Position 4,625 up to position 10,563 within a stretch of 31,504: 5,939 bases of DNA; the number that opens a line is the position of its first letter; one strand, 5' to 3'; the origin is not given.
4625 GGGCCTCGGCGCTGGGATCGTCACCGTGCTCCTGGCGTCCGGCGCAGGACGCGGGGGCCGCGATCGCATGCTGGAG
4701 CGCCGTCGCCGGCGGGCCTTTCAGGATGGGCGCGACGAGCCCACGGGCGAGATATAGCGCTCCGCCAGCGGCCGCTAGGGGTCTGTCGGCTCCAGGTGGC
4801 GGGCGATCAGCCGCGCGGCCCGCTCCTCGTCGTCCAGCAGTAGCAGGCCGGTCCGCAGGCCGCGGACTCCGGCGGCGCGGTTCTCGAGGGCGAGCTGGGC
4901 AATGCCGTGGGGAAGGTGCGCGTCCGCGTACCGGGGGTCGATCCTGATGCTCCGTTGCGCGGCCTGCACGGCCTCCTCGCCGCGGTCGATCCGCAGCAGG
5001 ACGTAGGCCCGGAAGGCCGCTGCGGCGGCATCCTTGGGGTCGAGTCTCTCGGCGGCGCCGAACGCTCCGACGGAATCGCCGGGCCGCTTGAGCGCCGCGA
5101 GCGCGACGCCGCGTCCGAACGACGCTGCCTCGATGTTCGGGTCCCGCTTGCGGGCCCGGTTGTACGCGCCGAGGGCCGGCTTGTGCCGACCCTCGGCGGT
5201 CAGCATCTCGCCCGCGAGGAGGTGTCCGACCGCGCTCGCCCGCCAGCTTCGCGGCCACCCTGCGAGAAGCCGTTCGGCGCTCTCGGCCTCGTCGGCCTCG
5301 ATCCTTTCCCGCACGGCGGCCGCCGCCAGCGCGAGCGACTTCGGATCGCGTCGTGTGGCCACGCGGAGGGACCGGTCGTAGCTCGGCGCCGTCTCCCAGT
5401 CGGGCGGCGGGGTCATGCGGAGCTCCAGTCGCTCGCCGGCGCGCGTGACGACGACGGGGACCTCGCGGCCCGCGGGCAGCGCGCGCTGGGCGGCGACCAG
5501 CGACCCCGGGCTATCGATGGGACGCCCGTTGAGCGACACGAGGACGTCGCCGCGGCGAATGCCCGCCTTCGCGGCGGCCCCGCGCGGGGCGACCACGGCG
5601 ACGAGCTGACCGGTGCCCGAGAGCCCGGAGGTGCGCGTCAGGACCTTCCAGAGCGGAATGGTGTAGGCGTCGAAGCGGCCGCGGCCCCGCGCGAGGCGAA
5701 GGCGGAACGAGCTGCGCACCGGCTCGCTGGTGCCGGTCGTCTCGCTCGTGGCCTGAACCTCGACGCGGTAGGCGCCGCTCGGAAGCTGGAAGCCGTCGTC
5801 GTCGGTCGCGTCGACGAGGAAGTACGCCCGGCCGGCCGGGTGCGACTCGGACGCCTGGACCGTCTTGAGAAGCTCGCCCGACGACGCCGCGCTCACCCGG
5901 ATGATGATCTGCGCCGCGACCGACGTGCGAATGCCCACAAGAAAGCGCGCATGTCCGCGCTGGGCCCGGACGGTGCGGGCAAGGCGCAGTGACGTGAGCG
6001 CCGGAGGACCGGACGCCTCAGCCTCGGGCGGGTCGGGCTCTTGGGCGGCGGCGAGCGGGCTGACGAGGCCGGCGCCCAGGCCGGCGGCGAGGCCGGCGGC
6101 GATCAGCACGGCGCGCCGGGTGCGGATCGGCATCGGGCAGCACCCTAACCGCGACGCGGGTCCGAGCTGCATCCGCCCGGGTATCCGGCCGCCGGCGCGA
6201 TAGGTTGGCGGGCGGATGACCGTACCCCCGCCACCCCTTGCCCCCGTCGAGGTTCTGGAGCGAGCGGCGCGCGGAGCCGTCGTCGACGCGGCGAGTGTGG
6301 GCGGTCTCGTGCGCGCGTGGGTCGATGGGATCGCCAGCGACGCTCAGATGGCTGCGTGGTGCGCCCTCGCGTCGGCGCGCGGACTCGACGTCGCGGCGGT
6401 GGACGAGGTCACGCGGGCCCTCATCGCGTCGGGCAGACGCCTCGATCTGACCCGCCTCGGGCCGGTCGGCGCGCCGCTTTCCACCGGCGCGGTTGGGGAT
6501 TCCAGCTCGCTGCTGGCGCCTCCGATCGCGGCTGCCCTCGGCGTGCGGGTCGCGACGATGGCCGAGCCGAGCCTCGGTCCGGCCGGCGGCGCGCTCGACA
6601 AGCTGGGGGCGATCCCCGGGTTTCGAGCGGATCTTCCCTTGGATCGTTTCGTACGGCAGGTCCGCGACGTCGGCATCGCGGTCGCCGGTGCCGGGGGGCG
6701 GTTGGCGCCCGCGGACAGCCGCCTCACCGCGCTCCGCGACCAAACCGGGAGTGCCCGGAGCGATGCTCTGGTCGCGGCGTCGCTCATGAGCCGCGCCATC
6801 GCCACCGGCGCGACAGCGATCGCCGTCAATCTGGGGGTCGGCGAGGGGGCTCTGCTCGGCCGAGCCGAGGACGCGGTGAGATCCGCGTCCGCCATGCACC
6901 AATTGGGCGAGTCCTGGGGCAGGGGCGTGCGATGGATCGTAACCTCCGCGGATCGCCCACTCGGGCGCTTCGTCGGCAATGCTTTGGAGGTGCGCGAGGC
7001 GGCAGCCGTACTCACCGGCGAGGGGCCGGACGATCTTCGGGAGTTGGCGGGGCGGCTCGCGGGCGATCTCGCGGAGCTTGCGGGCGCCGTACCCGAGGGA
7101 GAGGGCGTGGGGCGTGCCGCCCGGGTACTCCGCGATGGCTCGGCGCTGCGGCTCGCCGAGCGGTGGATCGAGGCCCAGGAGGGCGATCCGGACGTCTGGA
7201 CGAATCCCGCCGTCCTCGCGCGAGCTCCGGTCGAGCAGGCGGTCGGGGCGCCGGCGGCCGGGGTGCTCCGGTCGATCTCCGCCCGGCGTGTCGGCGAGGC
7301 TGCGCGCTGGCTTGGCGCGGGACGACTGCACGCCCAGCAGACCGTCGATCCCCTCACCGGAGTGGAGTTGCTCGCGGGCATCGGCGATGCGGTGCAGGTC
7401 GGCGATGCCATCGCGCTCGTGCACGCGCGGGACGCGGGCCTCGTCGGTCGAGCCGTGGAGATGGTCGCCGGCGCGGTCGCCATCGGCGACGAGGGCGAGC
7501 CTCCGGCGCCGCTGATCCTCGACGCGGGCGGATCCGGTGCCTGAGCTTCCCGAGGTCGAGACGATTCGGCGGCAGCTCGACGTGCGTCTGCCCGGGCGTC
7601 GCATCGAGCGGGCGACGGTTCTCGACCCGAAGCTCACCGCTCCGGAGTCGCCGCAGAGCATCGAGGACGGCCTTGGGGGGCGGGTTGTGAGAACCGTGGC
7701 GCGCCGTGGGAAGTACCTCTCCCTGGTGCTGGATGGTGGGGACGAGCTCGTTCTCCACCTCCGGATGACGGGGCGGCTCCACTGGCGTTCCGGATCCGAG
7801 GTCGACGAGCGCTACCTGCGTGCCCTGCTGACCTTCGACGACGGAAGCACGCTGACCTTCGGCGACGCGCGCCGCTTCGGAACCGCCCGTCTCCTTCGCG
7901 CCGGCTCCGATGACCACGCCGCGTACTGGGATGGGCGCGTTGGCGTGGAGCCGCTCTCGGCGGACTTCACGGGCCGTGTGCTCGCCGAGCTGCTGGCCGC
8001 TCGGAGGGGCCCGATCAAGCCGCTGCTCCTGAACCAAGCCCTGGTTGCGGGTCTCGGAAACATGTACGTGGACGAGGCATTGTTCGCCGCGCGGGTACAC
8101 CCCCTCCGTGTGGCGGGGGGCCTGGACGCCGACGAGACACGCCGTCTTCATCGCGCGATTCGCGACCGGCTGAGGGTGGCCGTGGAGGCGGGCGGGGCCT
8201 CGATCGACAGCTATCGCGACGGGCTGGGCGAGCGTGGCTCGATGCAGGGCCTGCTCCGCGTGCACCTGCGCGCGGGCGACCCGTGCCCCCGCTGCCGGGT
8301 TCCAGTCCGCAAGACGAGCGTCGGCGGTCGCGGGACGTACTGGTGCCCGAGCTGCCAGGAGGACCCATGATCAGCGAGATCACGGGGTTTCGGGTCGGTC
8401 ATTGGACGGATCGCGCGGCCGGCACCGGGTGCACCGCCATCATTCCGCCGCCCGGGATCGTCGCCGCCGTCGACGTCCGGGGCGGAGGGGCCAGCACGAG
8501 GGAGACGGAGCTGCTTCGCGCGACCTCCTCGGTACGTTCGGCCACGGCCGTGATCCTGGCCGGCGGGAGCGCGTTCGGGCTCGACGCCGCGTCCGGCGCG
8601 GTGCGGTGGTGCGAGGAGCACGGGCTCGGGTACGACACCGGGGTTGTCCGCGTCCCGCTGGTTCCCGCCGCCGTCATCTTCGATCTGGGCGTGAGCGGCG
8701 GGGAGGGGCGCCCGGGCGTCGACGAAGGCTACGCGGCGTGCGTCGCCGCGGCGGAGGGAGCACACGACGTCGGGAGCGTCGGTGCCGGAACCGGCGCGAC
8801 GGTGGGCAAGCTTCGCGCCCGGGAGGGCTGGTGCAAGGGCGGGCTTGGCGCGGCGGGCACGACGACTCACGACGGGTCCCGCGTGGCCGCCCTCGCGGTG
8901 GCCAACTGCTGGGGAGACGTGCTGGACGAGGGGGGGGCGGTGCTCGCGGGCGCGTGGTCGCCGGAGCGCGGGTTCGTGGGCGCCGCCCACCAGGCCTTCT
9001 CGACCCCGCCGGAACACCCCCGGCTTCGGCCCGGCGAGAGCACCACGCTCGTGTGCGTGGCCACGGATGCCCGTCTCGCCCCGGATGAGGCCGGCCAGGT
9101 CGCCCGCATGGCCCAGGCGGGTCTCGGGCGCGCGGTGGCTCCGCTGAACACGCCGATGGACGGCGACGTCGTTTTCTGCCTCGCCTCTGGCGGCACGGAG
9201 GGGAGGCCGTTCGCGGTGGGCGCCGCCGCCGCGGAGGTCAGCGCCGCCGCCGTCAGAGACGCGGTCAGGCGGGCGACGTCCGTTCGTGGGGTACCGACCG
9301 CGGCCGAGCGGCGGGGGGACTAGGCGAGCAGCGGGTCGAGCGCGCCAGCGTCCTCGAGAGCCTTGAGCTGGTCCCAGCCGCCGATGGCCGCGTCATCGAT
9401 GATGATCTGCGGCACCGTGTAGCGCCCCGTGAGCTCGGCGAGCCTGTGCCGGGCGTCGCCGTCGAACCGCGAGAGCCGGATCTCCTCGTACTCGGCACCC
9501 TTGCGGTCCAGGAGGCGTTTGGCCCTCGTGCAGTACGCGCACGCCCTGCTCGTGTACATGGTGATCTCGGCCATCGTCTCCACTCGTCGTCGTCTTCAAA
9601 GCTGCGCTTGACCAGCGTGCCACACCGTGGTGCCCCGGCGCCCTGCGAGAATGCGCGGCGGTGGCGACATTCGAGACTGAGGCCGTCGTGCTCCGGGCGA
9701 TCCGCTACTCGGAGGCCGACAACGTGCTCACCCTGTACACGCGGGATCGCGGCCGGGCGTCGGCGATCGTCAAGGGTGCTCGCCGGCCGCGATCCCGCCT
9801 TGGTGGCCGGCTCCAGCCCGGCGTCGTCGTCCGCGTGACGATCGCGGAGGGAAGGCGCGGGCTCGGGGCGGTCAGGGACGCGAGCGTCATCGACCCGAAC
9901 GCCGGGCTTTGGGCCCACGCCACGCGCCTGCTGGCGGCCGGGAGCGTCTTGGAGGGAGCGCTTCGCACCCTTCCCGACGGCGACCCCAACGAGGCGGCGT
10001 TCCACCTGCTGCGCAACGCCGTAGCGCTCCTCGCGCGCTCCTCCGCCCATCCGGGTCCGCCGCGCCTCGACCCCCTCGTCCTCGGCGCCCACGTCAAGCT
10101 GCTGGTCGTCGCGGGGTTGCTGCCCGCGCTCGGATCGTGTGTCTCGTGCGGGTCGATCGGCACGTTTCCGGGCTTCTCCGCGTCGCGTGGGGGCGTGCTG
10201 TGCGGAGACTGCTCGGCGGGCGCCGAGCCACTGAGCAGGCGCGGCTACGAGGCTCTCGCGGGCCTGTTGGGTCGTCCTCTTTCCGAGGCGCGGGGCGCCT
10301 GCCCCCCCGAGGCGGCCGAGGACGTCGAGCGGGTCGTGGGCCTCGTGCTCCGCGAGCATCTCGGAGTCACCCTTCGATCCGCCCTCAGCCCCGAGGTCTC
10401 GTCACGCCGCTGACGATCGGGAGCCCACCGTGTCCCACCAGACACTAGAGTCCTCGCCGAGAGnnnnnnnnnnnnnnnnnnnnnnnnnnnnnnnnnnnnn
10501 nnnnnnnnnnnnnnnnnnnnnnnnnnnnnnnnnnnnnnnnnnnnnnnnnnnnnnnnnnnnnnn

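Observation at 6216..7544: Intact but apparently catalytically dead pyrimidine-nucleoside phosphorylase overlapping mutM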

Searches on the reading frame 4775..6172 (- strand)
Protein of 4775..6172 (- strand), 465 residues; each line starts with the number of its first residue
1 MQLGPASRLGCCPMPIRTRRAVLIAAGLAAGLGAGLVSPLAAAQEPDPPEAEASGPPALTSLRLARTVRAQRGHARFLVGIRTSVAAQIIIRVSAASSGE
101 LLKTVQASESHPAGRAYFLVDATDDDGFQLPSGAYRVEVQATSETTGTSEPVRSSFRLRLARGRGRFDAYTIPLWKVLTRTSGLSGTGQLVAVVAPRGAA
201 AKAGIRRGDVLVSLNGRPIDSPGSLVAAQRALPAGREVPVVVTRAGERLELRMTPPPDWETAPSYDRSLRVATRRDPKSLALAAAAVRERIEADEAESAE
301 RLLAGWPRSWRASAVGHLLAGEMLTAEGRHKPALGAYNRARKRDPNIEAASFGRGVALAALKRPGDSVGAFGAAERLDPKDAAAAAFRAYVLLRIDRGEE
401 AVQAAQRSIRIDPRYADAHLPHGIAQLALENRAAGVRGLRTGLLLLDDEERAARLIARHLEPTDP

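Call 4: search_protein_families(library=pfam, proteins=[window:4775-6172:-], max_evalue=0.01)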
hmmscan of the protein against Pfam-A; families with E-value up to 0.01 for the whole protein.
window:4775-6172:- (465 aa): 9 families
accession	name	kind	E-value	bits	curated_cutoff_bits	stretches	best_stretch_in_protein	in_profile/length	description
PF17820.7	PDZ_6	-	2.9e-10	40.1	27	1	191-244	2-54/54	PDZ domain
PF13180.12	PDZ_2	-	8.9e-09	36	27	1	189-252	14-77/80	PDZ domain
PF07719.23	TPR_2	-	1.2e-07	31.8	27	0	316-346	3-33/34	Tetratricopeptide repeat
PF13860.13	FlgD_ig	-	4.9e-07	30.1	27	1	86-143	22-77/79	FlgD Ig-like domain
PF13414.12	TPR_11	-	2e-06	27.8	26.8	0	399-427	11-39/42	TPR repeat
PF00595.29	PDZ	-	4.7e-06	27.3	23.2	1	187-242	25-80/81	PDZ domain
PF13432.12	TPR_16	-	1.4e-05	25.9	32.7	2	364-415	13-64/65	Tetratricopeptide repeat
PF00515.34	TPR_1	-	1.9e-05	24.7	27.8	0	321-346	8-33/34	Tetratricopeptide repeat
PF14559.12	TPR_19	-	0.0005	20.8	25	0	324-389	1-66/68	Tetratricopeptide repeat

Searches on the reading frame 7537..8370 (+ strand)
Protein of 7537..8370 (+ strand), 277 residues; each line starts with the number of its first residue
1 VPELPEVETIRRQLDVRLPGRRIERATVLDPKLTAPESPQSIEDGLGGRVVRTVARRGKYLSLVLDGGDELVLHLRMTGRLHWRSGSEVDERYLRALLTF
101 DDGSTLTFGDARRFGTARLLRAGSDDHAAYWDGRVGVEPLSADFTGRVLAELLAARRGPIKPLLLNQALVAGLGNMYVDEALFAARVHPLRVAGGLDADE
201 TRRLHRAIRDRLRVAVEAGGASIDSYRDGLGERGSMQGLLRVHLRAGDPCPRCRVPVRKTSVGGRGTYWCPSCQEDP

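Call 4: search_protein_families(library=pfam, proteins=[window:7537-8370:+], max_evalue=0.01)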
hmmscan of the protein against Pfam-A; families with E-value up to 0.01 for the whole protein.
window:7537-8370:+ (277 aa): 3 families
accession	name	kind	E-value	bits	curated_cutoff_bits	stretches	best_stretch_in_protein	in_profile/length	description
PF01149.29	Fapy_DNA_glyco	-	1.6e-32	113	25.5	1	1-116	1-116/117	Formamidopyrimidine-DNA glycosylase N-terminal domain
PF06831.19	H2TH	-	5.4e-26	90.8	34.7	1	136-224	2-90/93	Formamidopyrimidine-DNA glycosylase H2TH domain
PF06827.20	zf-FPG_IleRS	-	6.8e-09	35.8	21.3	1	247-274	1-28/30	Zinc finger found in FPG and IleRS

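Call 5: search_protein_families(library=ncbifam, proteins=[window:7537-8370:+], max_evalue=0.01)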
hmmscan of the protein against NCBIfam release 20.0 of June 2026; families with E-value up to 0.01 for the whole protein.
window:7537-8370:+ (277 aa): 7 families
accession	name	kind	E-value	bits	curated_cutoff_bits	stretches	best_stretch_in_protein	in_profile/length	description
NF002211.1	PRK01103.1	equivalog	4.1e-80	269.2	212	1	1-274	1-273/274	bifunctional DNA-formamidopyrimidine glycosylase/DNA-(apurinic or apyrimidinic site) lyase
TIGR00577.1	fpg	equivalog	1.1e-78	264.4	203.3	1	1-274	1-276/276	DNA-formamidopyrimidine glycosylase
NF011386.0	PRK14811.1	equivalog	9.9e-67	225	414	1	1-275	1-263/269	DNA-formamidopyrimidine glycosylase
NF010551.0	PRK13945.1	equivalog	4.4e-63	213.3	348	1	1-275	1-282/282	DNA-formamidopyrimidine glycosylase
NF011385.0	PRK14810.1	equivalog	7.3e-63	212.6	423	1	1-274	1-271/272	DNA-formamidopyrimidine glycosylase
NF007763.0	PRK10445.1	equivalog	4.9e-21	75.3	252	1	1-275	1-263/263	endonuclease VIII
NF040775.1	endonuc_Nei2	equivalog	1.2e-20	74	400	1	8-274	8-251/252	endonuclease VIII Nei2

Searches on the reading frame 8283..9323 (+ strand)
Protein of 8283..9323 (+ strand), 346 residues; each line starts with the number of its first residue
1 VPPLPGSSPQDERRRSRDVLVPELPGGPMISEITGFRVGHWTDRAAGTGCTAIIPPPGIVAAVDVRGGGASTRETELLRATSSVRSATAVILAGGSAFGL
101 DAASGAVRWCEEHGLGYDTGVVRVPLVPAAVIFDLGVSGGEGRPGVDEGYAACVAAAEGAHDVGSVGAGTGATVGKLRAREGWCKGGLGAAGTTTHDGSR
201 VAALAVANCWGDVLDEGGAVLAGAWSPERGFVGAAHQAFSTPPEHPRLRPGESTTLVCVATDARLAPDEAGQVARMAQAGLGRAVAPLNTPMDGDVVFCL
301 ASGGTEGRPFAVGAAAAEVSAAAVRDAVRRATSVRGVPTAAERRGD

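Call 4: search_protein_families(library=pfam, proteins=[window:8283-9323:+], max_evalue=0.01)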
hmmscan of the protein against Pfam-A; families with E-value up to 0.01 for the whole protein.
window:8283-9323:+ (346 aa): 1 family
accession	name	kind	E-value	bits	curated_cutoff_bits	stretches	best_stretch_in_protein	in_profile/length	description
PF03576.19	Peptidase_S58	-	7.9e-35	121.3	23.9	1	30-337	3-302/307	Peptidase family S58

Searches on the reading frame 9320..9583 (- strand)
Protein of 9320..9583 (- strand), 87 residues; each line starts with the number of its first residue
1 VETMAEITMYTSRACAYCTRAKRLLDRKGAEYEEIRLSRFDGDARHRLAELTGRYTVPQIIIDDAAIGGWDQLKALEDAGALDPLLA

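Call 39: search_protein_families(library=pfam, proteins=[window:9320-9583:-], max_evalue=0.0001)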
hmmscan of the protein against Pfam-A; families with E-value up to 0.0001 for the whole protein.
window:9320-9583:- (87 aa): 3 families
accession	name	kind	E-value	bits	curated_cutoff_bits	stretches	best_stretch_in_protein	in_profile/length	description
PF00462.30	Glutaredoxin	-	3.6e-17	62.8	22.9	1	7-64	1-57/60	Glutaredoxin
PF13417.12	GST_N_3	-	5.4e-07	30.3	22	1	10-68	2-58/75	Glutathione S-transferase, N-terminal domain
PF13409.12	GST_N_2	-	2.6e-05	25.2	25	1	14-65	1-54/70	Glutathione S-transferase, N-terminal domain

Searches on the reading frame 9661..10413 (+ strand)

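Call 39: search_protein_families(library=pfam, proteins=[window:9661-10413:+], max_evalue=0.0001)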
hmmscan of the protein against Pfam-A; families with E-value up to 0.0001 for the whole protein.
window:9661-10413:+ (250 aa): 2 families
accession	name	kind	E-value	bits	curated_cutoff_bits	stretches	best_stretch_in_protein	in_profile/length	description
PF11967.14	RecO_N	-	6.8e-23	80.9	27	1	1-79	1-79/80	Recombination protein O N terminal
PF02565.21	RecO_C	-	7.3e-18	65.3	22.1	1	88-240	5-155/157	Recombination protein O C terminal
